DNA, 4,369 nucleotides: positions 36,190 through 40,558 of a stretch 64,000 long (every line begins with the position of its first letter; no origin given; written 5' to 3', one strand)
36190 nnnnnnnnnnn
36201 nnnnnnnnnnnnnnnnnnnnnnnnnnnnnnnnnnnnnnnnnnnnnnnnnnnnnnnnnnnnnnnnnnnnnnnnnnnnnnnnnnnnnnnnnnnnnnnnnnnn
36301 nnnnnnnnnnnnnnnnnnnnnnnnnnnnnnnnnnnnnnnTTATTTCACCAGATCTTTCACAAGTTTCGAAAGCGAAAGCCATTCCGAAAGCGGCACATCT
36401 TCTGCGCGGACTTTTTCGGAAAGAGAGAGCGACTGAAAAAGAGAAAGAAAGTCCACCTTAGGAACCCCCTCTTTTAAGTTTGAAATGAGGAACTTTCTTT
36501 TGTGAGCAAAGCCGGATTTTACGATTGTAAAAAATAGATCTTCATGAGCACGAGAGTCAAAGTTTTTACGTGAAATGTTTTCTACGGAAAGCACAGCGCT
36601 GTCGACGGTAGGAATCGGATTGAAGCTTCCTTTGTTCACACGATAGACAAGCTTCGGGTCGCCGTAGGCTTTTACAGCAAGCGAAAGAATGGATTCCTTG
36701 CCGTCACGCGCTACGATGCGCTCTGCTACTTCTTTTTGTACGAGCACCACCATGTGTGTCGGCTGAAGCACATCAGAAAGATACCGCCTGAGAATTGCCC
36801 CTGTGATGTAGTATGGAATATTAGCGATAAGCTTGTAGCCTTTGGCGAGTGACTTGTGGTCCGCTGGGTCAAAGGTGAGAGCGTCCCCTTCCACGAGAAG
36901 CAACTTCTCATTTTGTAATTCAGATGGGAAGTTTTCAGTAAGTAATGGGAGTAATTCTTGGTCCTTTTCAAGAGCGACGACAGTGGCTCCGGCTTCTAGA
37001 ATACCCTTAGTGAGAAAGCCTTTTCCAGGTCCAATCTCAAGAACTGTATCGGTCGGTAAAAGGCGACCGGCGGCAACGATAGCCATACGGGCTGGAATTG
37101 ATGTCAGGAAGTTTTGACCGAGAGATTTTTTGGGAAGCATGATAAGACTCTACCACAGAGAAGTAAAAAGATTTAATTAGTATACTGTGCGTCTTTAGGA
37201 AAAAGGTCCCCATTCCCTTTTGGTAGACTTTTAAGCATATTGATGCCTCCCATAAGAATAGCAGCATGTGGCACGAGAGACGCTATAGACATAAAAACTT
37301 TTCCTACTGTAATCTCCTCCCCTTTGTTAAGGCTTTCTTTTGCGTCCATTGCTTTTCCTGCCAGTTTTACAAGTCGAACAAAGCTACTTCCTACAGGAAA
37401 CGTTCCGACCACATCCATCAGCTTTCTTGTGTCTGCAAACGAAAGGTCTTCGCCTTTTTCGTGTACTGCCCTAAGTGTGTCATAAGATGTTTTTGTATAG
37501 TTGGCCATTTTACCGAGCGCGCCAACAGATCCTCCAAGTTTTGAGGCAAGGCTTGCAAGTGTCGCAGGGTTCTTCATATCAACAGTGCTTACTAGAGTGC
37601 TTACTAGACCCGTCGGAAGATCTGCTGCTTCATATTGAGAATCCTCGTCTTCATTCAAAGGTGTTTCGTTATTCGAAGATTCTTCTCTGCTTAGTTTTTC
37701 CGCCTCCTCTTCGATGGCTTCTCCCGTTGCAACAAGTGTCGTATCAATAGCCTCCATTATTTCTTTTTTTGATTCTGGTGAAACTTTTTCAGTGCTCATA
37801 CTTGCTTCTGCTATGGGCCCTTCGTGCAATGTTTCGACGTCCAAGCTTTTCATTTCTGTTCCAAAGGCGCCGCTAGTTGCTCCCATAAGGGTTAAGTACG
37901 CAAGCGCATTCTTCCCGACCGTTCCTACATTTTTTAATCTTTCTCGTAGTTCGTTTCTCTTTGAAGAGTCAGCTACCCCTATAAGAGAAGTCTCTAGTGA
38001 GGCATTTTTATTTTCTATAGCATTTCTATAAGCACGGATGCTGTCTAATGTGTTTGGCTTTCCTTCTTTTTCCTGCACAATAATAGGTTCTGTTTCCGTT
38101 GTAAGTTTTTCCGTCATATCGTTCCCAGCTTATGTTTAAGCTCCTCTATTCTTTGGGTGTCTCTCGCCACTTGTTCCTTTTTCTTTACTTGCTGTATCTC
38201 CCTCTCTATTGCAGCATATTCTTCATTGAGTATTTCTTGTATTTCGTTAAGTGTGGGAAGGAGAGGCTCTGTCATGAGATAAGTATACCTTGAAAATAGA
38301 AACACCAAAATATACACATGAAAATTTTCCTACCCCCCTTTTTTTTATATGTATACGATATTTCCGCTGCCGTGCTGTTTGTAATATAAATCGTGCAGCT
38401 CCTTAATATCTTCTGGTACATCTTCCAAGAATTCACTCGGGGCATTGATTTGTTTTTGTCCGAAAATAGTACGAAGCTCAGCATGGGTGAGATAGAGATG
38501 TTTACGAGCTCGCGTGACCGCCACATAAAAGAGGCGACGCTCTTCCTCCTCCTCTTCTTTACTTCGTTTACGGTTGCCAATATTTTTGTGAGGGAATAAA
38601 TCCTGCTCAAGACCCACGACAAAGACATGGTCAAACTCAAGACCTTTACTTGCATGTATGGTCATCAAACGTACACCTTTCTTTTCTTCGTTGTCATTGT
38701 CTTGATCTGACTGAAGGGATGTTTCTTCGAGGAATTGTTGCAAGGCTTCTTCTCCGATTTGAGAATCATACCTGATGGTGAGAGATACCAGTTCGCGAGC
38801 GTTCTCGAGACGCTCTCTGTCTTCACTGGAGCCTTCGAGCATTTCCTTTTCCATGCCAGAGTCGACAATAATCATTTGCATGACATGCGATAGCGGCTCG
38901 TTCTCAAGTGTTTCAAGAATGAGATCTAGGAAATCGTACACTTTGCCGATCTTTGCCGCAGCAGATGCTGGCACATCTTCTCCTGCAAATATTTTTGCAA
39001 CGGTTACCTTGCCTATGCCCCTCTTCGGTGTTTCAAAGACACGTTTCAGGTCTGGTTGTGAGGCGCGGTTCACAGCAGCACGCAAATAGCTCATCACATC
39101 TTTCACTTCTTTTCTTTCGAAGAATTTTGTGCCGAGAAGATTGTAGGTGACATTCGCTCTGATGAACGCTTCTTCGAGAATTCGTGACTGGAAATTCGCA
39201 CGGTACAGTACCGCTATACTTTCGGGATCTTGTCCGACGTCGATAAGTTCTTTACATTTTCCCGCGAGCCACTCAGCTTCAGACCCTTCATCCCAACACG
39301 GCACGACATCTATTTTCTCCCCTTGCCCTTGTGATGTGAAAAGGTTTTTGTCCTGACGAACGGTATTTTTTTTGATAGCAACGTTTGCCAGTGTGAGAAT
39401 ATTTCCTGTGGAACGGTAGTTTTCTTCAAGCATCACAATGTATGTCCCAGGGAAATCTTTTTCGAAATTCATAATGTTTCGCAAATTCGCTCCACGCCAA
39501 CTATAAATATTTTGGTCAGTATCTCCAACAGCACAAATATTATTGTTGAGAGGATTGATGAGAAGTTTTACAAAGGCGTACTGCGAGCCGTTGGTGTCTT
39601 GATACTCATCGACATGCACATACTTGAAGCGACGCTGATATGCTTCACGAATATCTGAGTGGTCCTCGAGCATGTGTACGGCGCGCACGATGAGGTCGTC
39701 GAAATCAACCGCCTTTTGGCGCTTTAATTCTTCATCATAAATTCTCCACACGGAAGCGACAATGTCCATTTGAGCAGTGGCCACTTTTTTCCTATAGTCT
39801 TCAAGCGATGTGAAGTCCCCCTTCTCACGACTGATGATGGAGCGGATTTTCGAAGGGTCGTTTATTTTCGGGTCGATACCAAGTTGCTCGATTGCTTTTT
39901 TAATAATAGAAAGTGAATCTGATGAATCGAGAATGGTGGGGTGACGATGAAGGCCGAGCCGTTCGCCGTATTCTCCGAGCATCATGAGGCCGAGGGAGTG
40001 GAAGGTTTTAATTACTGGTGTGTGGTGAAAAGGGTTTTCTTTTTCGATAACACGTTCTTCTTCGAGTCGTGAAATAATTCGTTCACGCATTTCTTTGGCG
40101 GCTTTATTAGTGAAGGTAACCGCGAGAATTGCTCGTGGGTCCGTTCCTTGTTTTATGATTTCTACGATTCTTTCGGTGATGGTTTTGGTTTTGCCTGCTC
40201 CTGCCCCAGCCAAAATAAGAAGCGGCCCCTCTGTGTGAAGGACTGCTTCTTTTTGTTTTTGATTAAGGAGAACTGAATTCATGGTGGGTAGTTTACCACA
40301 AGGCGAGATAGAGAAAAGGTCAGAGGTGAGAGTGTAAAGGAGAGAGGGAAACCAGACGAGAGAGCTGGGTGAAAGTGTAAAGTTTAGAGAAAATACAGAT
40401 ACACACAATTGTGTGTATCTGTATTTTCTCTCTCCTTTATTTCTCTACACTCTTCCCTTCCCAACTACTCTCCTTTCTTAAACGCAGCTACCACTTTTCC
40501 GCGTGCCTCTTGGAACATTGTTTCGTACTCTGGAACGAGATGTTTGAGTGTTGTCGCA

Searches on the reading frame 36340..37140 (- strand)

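Call 59: search_protein_families(library=pfam, proteins=[window:36340-37140:-], max_evalue=0.00001)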
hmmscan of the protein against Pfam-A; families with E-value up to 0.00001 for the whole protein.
window:36340-37140:- (266 aa): 1 family
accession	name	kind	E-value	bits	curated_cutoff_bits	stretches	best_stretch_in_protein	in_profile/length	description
PF00398.26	RrnaAD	-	4.4e-46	157.6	24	1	4-261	5-261/263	Ribosomal RNA adenine dimethylase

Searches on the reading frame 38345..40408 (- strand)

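Call 59: search_protein_families(library=pfam, proteins=[window:38345-40408:-], max_evalue=0.00001)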
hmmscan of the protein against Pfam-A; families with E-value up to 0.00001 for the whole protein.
window:38345-40408:- (687 aa): 6 families
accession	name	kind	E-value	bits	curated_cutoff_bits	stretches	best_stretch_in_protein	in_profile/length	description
PF00580.27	UvrD-helicase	-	1.3e-85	287.8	23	1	48-320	1-271/271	UvrD/REP helicase N-terminal domain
PF13361.12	UvrD_C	-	7.1e-68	230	25.6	1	325-643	1-348/350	UvrD-like helicase C-terminal domain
PF13245.12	AAA_19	-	6e-23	81.9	25.1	1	52-303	1-132/134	AAA domain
PF13538.12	UvrD_C_2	-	2.4e-13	50.2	27.4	1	619-641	30-52/52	UvrD-like helicase C-terminal domain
PF01443.25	Viral_helicase1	-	2.2e-09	37.9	21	0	564-640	162-226/228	Viral superfamily 1 RNA helicase core domain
PF13604.12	AAA_30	-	9.9e-07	29.1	27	0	48-111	2-66/191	AAA domain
